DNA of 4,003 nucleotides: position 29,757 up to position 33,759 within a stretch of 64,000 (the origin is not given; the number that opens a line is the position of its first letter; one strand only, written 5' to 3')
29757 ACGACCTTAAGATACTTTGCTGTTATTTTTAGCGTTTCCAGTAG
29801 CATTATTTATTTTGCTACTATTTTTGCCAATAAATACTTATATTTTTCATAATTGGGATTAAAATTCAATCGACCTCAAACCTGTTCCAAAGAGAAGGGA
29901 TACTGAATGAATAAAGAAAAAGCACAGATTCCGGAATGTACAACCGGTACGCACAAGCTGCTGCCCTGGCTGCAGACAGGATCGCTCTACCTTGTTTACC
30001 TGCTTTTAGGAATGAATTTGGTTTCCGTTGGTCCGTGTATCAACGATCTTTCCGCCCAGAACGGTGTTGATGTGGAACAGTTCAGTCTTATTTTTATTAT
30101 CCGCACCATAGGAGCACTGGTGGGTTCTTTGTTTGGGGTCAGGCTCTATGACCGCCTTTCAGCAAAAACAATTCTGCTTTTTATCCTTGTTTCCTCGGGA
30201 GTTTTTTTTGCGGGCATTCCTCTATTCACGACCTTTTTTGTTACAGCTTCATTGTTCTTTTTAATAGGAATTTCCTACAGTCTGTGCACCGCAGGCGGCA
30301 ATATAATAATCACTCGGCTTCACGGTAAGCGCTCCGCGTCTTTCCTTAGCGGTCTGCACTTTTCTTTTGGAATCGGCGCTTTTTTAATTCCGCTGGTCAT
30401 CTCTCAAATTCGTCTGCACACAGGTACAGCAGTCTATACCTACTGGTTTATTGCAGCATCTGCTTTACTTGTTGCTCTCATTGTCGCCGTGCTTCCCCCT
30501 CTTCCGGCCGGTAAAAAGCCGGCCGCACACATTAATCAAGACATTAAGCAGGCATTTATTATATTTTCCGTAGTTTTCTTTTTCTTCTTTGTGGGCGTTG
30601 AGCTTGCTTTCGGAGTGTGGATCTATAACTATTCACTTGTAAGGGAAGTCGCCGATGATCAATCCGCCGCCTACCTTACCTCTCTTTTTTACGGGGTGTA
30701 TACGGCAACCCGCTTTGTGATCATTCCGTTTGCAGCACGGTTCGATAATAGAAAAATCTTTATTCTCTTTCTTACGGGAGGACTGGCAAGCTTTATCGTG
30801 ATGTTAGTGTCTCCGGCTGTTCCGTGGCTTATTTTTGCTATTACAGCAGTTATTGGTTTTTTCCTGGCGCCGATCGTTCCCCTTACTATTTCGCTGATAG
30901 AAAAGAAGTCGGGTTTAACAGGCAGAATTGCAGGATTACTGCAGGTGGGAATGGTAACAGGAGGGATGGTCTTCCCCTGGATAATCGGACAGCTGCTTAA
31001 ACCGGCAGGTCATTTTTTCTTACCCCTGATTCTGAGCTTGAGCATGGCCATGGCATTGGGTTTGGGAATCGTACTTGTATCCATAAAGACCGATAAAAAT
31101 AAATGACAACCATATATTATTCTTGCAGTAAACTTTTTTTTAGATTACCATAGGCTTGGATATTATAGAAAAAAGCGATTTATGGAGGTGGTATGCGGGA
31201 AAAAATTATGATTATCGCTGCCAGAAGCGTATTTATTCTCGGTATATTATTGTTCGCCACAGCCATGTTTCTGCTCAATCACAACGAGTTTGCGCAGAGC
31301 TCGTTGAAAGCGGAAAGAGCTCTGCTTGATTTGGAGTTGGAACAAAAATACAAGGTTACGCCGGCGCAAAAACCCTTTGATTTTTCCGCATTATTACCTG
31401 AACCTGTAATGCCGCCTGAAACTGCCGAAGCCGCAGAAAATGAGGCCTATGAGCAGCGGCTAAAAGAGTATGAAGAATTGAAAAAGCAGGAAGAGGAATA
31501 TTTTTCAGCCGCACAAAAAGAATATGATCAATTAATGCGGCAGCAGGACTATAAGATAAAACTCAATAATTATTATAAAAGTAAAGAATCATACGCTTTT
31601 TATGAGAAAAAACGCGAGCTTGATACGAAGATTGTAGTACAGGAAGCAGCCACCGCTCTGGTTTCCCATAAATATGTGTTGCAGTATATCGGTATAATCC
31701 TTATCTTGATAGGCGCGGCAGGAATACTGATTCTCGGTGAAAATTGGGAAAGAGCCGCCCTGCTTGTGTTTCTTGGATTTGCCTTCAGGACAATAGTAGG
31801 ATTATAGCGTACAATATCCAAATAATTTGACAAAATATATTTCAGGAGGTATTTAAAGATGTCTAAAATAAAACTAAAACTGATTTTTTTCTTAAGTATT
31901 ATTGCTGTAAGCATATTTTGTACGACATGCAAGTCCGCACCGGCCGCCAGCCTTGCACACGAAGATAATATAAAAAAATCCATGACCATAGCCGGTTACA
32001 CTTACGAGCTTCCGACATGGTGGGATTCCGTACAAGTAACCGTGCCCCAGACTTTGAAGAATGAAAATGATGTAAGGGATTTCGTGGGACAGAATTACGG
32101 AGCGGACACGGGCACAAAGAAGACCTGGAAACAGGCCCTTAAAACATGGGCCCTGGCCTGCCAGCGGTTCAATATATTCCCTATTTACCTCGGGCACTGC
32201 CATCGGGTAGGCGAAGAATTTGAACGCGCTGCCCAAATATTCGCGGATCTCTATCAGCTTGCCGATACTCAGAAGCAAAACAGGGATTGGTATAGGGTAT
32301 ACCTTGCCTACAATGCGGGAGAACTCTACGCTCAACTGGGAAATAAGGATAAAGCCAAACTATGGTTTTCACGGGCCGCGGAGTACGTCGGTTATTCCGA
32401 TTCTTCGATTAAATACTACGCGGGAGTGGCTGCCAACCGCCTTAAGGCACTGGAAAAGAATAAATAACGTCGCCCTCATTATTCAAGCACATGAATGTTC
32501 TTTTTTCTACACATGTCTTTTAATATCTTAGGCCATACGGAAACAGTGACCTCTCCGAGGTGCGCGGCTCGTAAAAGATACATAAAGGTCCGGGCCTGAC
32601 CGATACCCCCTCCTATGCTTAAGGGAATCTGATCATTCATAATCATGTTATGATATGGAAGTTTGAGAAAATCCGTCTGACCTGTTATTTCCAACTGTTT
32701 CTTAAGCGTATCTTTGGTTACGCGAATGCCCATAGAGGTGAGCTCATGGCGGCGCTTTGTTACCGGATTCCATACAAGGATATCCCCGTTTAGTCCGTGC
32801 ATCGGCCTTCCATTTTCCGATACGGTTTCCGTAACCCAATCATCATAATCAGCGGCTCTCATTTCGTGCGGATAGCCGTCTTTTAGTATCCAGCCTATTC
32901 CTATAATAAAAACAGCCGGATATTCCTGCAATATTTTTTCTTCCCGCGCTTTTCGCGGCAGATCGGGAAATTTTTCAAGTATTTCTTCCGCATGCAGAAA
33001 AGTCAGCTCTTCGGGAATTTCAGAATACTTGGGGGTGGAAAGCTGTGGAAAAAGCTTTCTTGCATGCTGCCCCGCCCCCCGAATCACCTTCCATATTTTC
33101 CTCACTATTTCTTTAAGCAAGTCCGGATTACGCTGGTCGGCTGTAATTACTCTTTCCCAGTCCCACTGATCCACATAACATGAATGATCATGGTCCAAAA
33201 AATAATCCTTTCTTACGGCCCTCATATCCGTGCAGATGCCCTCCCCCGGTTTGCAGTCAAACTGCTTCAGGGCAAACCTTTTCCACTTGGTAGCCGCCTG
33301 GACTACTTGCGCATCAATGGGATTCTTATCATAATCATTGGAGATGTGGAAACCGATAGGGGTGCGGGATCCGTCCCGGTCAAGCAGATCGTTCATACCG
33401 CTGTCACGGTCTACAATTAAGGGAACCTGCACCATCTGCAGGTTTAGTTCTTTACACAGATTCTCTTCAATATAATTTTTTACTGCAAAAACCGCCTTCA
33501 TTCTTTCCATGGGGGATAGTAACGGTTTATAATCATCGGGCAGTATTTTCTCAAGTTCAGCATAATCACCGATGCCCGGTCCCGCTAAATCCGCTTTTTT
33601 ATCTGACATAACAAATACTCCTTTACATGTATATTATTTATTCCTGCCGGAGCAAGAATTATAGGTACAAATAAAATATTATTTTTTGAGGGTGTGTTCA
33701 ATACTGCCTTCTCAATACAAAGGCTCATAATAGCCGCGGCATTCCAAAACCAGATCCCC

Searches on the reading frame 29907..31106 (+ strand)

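Call 71: search_protein_families(library=pfam, proteins=[window:29907-31106:+], max_evalue=0.001)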
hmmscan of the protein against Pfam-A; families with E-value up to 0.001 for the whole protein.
window:29907-31106:+ (399 aa): 2 families
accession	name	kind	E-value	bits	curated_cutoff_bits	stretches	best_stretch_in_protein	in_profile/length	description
PF07690.21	MFS_1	-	8.8e-26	91.1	33.4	2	27-357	1-347/347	Major Facilitator Superfamily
PF06779.20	MFS_4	-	7.8e-07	29.2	26.3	1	34-386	5-360/364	Uncharacterised MFS-type transporter YbfB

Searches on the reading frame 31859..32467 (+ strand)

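Call 71: search_protein_families(library=pfam, proteins=[window:31859-32467:+], max_evalue=0.001)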
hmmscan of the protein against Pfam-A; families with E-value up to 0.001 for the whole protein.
window:31859-32467:+ (202 aa): 1 family
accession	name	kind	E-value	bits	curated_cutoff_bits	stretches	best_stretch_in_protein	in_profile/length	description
PF09986.15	DUF2225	-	0.00075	19.7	21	0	122-180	142-198/214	Uncharacterized protein conserved in bacteria (DUF2225)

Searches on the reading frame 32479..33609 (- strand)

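Call 71: search_protein_families(library=pfam, proteins=[window:32479-33609:-], max_evalue=0.001)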
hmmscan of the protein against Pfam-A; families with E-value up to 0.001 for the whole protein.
window:32479-33609:- (376 aa): 1 family
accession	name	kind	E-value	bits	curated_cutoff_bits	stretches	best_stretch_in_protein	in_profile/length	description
PF03590.20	AsnA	-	6.8e-80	268.5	27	1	38-285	2-227/228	Aspartate-ammonia ligase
